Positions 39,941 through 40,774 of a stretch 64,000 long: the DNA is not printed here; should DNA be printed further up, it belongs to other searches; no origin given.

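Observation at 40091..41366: Three-gene operon of unknown function: coiled-coil/wHTH-like, highly acidic 84-aa, and degenerate ClpP-like proteins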

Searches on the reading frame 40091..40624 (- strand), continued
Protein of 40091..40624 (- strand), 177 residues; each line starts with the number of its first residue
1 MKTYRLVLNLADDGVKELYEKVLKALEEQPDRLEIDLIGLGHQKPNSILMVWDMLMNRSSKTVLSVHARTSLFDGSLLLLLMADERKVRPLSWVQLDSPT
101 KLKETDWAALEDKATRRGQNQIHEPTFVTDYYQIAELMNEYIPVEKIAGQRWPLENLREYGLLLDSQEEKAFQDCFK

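Call 35: fold_search(model_id=the predicted structure, library=viral)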
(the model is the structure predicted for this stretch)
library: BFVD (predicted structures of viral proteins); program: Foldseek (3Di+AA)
matches with E <= 10: 620; with E <= 0.001: 29
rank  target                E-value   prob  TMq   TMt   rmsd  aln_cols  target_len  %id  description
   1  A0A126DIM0            5.5e-05  1.00  0.56  0.25   8.9       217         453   10  (no name in the UniProt tables at hand)
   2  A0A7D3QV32            7.5e-05  1.00  0.53  0.43   6.3       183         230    9  Clp protease proteolytic subunit /translocation-enhancing protein tepA [Fadolivirus FV1/VV64]
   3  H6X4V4                8.0e-05  1.00  0.51  0.46   5.6       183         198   14  Uncharacterized protein [Klebsiella phage vB_KleM_RaK2]
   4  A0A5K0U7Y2            1.1e-04  1.00  0.56  0.36   5.8       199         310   14  Uncharacterized protein [Yasminevirus sp. GU-2018]
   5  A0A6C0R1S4            1.3e-04  1.00  0.57  0.47   7.8       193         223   14  Clp protease [Alteromonas phage vB_AmeM_PT11-V22]
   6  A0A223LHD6            1.3e-04  1.00  0.52  0.22   8.5       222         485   13  SohB protein [Pseudoalteromonas phage J2-1]
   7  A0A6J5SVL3            1.4e-04  1.00  0.60  0.33   4.5       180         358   13  S14_ClpP_1 domain containing protein [uncultured Caudovirales phage]
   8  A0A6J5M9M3            2.6e-04  1.00  0.54  0.42   6.3       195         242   13  ClpP Protease subunit of ATP-dependent Clp proteases [uncultured Caudovirales phage]
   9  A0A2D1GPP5            3.3e-04  1.00  0.64  0.56   5.3       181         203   12  ClpP-like protease [Mycobacterium phage Kumao]
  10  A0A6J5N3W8            3.3e-04  1.00  0.65  0.37   4.2       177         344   11  ATP-dependent Clp protease proteolytic subunit [uncultured Caudovirales phage]
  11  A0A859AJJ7            3.3e-04  1.00  0.59  0.37   6.3       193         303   14  (no name in the UniProt tables at hand)
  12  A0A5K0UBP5            3.5e-04  1.00  0.45  0.22   9.5       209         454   15  Uncharacterized protein [Yasminevirus sp. GU-2018]
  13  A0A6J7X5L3            4.0e-04  1.00  0.59  0.29   5.5       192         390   15  Clp protease proteolytic subunit /Translocation-enhancing protein TepA [uncultured Caudovirales phage]
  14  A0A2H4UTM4            4.9e-04  1.00  0.60  0.60   5.1       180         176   10  Crotonase/enoyl-coenzyme A (CoA) hydratase [Bodo saltans virus]
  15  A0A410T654            5.2e-04  1.00  0.53  0.33   9.0       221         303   14  (no name in the UniProt tables at hand)
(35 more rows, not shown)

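Call 43: find_related_loci(query=A1, collection=genome_contigs, flank=10000)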
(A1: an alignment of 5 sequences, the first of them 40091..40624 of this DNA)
Query A1 (177 aa) in genome_contigs; peptide patterns used: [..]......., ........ (x = any residue, [..] = any of these).
71 stretches matched a pattern; 1 encode a relative of the query (tblastn E <= 1e-3); 1 distinct loci.
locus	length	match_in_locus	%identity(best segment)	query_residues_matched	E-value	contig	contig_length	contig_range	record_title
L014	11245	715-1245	85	1-177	3e-101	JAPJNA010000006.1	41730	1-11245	MAG: Chthoniobacterales bacterium isolate MAG15 k99_269548, whole genome shotgun sequence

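Call 44: find_encoding_contigs(protein=P0006, flank=8000, max_places=3)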
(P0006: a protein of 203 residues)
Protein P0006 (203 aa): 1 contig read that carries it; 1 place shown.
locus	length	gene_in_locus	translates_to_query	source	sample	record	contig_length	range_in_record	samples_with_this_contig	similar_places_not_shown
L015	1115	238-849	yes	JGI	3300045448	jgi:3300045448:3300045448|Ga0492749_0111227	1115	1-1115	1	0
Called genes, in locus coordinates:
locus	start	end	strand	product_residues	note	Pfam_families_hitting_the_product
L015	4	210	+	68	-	-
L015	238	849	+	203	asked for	-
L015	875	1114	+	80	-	?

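Call 45: find_homologous_proteins(query=A2, max_evalue=0.001)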
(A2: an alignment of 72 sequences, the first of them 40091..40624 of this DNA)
Query A2 (72 sequences) (177 aa, profile of the alignment): 10 proteins with E <= 0.001 among 6032 candidates.
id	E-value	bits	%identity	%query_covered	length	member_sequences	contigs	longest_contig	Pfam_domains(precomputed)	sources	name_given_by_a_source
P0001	1.5e-58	215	100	100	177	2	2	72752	-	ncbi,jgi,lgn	jgi:hypothetical protein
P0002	6.1e-58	213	95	100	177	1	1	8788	-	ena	-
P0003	7.6e-57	210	95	100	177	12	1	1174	-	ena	-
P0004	2.5e-55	205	86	100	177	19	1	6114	-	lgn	-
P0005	5.7e-54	200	83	100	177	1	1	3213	-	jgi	-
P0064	1.2e-36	144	27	85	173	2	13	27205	-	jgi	jgi:hypothetical protein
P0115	5.1e-33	132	27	85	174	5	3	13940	-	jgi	jgi:hypothetical protein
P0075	2.6e-32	130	23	85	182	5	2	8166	-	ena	-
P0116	7.1e-32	128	25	85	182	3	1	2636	-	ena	-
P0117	1.6e-23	101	22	65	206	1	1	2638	-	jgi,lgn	jgi:hypothetical protein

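Call 46: find_encoding_contigs(protein=P0064, flank=10000, max_places=4)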
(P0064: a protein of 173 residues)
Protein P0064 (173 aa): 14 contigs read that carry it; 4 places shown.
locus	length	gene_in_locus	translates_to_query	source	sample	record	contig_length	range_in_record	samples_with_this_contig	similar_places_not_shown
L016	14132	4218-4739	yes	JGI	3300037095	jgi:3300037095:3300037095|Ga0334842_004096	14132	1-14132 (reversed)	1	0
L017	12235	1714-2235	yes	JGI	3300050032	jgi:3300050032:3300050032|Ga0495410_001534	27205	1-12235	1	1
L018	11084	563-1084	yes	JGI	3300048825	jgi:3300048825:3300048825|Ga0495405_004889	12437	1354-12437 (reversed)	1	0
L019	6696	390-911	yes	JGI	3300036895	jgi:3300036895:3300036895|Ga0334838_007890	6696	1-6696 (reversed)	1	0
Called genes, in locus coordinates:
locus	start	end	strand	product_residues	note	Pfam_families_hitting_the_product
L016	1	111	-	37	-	?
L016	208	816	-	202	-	-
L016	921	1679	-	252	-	PF21790:OGG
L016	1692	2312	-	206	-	PF21790:OGG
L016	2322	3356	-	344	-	-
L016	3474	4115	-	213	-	PF00989:PAS (weak), PF13426:PAS_9 (weak), PF00196:GerE, PF08281:Sigma70_r4_2 (weak)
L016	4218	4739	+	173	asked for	-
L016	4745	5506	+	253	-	-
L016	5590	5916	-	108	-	-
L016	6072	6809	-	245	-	PF01168:Ala_racemase_N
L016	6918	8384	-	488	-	PF00202:Aminotran_3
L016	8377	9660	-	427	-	PF01041:DegT_DnrJ_EryC1 (faint), PF00155:Aminotran_1_2, PF01053:Cys_Met_Meta_PP (weak)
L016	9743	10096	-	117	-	PF02482:Ribosomal_S30AE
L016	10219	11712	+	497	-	PF00309:Sigma54_AID, PF04963:Sigma54_CBD, PF04552:Sigma54_DBD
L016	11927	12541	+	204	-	PF01066:CDP-OH_P_transf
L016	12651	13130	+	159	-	PF00578:AhpC-TSA, PF08534:Redoxin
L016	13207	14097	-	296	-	PF02163:Peptidase_M50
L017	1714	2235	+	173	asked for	-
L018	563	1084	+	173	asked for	-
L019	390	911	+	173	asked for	-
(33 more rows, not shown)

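Call 47: find_encoding_contigs(protein=P0075, flank=10000, max_places=2)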
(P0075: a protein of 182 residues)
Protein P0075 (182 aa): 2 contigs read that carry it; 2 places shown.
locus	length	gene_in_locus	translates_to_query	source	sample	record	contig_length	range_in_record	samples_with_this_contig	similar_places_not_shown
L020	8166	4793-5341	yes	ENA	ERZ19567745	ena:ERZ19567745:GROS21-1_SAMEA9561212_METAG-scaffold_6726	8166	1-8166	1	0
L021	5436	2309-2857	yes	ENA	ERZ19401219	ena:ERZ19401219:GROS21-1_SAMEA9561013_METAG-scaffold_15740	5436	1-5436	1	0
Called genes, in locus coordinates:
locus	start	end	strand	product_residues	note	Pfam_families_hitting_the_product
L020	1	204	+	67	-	?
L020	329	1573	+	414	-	PF14237:GYF_2 (faint), PF10947:DUF2628 (weak)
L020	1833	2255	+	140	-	-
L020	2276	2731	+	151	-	-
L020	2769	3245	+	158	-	PF14110:DUF4282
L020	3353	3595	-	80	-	-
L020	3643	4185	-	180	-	PF23343:REP_ORF2-G2P (faint)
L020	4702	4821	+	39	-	-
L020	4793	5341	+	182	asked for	-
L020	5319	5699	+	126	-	-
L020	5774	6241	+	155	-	-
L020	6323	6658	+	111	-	-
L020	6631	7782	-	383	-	PF00589:Phage_integrase (faint)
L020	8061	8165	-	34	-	?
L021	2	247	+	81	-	?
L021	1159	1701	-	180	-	PF23343:REP_ORF2-G2P (faint)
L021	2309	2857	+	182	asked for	-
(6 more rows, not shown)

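Call 48: find_related_loci(query=A1, collection=viral_contigs, flank=10000)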
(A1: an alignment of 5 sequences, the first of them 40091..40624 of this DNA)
Query A1 (177 aa) in viral_contigs; peptide patterns used: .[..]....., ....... (x = any residue, [..] = any of these).
118 stretches matched a pattern, but none encodes a relative of the query by tblastn (E <= 1e-3).

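Call 49: find_related_loci(query=A1, collection=metagenome_contigs, flank=10000)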
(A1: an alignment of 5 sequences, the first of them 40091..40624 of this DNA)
Query A1 (177 aa) in metagenome_contigs; peptide patterns used: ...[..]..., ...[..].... (x = any residue, [..] = any of these).
358 stretches matched a pattern; 2 encode a relative of the query (tblastn E <= 1e-3); 2 distinct loci.
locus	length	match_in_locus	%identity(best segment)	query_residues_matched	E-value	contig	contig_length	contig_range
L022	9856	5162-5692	88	1-177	4e-103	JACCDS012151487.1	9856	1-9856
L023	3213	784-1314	83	1-177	8e-99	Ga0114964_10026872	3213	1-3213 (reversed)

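Call 59: search_protein_families(library=pfam, proteins=[L020:3643-4185:-, L016:4745-5506:+, L020:5319-5699:+, L020:5774-6241:+], max_evalue=1)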
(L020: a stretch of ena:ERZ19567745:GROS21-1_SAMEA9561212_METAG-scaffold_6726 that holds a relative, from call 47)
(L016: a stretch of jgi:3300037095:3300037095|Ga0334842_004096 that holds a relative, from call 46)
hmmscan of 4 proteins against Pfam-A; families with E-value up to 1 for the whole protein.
L020:3643-4185:- (180 aa): 1 family
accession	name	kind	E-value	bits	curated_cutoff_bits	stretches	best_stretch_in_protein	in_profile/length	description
PF23343.2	REP_ORF2-G2P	-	1.9e-05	25.3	27.8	1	41-107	10-70/99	Replication-associated protein ORF2/G2P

L016:4745-5506:+ (253 aa): 0 families

L020:5319-5699:+ (126 aa): 1 family
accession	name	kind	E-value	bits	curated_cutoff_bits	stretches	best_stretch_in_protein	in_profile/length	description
PF20475.3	DUF6717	-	2.4e-05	25.2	27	1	4-108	5-113/115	Family of unknown function (DUF6717)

L020:5774-6241:+ (155 aa): 1 family
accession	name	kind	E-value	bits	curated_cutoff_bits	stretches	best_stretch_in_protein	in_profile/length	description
PF04867.17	DUF643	-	0.048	14.7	25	0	22-57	49-84/114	Protein of unknown function (DUF643)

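Call 68: search_dna_similar(query=window:40091-40624:-, collection=plasmids, mode=protein, max_evalue=0.01)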
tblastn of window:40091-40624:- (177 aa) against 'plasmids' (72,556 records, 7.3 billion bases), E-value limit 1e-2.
No match.

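Call 69: search_dna_similar(query=window:40091-40624:-, collection=phages, mode=protein, max_evalue=0.01)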
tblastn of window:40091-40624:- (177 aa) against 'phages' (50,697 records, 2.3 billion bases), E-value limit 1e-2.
No match.

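Call 74: list_cluster_members(proteins=[P0008, P0009, P0010, P0011, P0012, P0013, P0014, P0015, P0016, P0017])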
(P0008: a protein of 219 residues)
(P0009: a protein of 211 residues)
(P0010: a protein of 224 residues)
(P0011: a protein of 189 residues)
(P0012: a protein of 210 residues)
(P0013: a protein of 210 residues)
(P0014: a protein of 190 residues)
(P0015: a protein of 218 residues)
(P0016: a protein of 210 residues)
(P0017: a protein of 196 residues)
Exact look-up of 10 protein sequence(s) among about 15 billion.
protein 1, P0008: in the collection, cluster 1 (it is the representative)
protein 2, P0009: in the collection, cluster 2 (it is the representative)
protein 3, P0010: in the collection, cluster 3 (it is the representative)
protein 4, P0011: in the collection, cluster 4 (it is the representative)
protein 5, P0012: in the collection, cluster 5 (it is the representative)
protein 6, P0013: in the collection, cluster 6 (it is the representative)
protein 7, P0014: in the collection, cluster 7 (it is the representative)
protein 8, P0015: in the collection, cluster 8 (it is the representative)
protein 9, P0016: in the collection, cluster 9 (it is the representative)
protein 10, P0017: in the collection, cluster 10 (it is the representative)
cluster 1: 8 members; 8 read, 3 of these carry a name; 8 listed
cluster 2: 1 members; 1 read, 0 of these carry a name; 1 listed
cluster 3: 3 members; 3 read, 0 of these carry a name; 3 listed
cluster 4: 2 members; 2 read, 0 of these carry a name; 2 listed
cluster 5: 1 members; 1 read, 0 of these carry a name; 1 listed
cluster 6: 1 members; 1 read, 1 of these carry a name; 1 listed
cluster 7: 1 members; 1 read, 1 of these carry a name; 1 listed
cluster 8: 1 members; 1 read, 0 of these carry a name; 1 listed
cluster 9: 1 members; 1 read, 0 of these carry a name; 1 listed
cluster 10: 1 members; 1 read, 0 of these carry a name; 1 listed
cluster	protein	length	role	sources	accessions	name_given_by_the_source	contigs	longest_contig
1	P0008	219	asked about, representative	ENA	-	-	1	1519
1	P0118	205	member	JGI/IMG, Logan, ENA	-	hypothetical protein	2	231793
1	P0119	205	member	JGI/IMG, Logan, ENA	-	hypothetical protein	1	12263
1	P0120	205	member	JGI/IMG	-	hypothetical protein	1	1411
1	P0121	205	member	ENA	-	-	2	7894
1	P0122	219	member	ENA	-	-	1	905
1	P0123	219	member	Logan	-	-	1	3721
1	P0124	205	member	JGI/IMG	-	-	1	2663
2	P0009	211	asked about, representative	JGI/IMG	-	-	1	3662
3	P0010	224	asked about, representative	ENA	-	-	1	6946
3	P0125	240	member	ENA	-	-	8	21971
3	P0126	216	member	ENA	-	-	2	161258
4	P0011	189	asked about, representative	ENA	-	-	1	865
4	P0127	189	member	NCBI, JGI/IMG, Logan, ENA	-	-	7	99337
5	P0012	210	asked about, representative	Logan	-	-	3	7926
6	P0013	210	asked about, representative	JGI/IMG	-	hypothetical protein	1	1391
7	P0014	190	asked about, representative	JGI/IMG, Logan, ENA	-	hypothetical protein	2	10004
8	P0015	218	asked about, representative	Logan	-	-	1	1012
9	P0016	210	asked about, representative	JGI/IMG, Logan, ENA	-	-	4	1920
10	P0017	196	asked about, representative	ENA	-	-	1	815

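Call 75: find_encoding_contigs(protein=P0118, flank=9000, max_places=2)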
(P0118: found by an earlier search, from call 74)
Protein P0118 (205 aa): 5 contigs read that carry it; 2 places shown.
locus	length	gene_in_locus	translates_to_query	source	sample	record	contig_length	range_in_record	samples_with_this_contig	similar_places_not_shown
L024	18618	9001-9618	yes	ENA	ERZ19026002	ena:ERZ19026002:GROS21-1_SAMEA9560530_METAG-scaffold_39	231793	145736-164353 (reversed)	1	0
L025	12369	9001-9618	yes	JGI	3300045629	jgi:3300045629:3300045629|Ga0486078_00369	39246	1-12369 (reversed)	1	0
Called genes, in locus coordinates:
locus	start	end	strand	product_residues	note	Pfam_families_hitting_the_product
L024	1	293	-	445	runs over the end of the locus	PF12708:Pect-lyase_RHGA_epim (faint), PF00295:Glyco_hydro_28, PF13229:Beta_helix (faint)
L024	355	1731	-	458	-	PF12708:Pect-lyase_RHGA_epim, PF00295:Glyco_hydro_28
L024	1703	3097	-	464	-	PF01095:Pectinesterase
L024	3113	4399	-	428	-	PF16257:UxaE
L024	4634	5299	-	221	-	PF00239:Resolvase, PF02796:HTH_7 (faint)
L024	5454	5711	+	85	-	-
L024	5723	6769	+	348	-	PF09519:RE_HindVP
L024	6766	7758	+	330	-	PF00145:DNA_methylase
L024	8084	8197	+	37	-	-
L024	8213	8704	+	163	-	-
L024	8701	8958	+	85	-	-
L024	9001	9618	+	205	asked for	-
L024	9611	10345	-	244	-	PF23343:REP_ORF2-G2P (weak)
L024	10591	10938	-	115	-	-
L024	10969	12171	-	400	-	PF13102:Phage_int_SAM_5 (weak), PF00589:Phage_integrase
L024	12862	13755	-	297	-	-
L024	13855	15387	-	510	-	PF03629:SASA (weak)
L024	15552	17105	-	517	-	PF00270:DEAD, PF04851:ResIII, PF00271:Helicase_C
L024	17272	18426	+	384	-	PF00890:FAD_binding_2, PF01134:GIDA (faint), PF01266:DAO (weak), PF03486:HI0933_like, PF07992:Pyr_redox_2 (faint), PF12831:FAD_oxidored (weak), PF13450:NAD_binding_8 (weak), PF22780:HI0933_like_1st, +1 more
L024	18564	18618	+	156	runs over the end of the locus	PF03692:CxxCxxCC (weak)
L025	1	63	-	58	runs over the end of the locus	-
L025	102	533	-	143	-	-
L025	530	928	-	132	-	-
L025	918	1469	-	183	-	-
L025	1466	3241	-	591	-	PF02195:ParB_N, PF17762:HTH_ParB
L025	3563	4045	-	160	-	-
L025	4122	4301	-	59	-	-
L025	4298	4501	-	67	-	-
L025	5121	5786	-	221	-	PF00239:Resolvase, PF02796:HTH_7 (faint)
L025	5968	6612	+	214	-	PF09517:RE_Eco29kI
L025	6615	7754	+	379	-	PF00145:DNA_methylase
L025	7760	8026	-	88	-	-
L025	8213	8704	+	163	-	-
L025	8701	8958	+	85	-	-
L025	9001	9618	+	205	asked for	-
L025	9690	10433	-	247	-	PF23343:REP_ORF2-G2P (weak)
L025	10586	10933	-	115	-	-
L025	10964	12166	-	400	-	PF13102:Phage_int_SAM_5 (weak), PF00589:Phage_integrase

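Call 76: find_encoding_contigs(protein=P0127, flank=9000, max_places=2)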
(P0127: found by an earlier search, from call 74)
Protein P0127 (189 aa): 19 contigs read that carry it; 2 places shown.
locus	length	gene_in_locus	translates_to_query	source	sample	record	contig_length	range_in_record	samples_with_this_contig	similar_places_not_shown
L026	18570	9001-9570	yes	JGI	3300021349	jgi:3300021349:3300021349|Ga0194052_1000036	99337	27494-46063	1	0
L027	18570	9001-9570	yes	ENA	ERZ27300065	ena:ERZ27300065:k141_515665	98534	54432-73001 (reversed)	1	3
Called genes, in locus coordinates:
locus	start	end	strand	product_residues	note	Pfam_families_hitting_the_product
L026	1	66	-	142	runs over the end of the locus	PF03330:DPBB_1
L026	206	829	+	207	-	PF13649:Methyltransf_25 (faint)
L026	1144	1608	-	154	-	-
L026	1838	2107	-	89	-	PF13560:HTH_31 (weak), PF01381:HTH_3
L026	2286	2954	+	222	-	-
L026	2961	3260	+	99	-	-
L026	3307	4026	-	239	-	PF00239:Resolvase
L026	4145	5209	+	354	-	PF00145:DNA_methylase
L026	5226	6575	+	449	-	PF15515:MvaI_BcnI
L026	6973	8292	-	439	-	PF19263:DUF5906 (weak)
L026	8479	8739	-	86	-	-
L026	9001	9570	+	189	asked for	-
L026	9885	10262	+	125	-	-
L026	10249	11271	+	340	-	PF00589:Phage_integrase (weak)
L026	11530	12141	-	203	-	PF00583:Acetyltransf_1, PF13508:Acetyltransf_7 (weak)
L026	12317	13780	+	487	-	PF13522:GATase_6, PF13537:GATase_7, PF00156:Pribosyltran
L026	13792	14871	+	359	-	PF00586:AIRS, PF02769:AIRS_C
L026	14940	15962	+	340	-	PF00561:Abhydrolase_1, PF12697:Abhydrolase_6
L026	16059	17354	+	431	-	PF00696:AA_kinase, PF00583:Acetyltransf_1, PF13508:Acetyltransf_7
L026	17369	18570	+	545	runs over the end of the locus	PF00474:SSF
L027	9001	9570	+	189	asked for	-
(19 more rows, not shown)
